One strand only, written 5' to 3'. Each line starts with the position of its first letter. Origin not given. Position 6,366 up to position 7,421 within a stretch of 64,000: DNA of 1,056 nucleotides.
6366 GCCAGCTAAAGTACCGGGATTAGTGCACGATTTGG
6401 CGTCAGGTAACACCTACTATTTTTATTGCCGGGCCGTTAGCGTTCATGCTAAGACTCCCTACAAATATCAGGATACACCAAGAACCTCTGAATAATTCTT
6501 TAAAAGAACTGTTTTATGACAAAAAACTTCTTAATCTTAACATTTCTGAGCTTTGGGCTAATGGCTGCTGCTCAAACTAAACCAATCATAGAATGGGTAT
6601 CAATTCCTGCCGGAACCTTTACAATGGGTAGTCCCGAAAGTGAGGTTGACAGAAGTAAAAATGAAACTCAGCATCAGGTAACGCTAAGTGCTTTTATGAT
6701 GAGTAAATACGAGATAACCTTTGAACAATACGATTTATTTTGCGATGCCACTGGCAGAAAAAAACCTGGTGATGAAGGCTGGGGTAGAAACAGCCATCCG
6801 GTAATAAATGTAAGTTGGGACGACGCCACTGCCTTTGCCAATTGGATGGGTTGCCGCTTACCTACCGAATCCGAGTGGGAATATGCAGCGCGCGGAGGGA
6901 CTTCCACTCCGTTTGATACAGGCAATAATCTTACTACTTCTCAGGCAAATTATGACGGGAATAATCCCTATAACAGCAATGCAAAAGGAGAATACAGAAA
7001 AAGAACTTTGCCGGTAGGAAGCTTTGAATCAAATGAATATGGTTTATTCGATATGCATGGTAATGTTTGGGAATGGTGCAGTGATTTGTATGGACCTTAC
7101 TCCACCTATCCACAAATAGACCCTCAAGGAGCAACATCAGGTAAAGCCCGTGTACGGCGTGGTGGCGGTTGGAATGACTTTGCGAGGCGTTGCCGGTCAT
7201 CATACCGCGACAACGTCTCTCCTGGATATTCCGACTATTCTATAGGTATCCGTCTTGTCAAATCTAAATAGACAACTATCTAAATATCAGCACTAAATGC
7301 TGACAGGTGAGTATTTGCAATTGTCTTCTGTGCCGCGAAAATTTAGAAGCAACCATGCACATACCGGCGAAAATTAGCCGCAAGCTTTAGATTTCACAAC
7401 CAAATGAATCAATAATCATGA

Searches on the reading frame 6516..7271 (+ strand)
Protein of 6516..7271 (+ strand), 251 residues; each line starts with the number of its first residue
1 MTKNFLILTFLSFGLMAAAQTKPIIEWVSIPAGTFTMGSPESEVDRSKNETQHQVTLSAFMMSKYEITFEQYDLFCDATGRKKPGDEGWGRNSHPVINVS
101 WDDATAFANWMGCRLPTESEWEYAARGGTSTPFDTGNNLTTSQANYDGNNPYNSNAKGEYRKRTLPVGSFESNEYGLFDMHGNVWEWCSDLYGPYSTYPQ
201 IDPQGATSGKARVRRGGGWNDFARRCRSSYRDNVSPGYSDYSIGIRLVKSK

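Call 15: search_protein_families(library=pfam, proteins=[window:6516-7271:+])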
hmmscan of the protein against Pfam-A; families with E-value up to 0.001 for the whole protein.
window:6516-7271:+ (251 aa): 1 family
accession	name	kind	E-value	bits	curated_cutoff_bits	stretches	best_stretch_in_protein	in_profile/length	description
PF03781.23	FGE-sulfatase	-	2.5e-60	204.7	23.3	1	26-249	4-255/255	Sulfatase-modifying factor enzyme 1-like domain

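Call 19: find_encoding_contigs(protein=window:6516-7271:+, flank=10000, max_places=6)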
Protein window:6516-7271:+ (251 aa): no gene with exactly this product is on record in the collection.
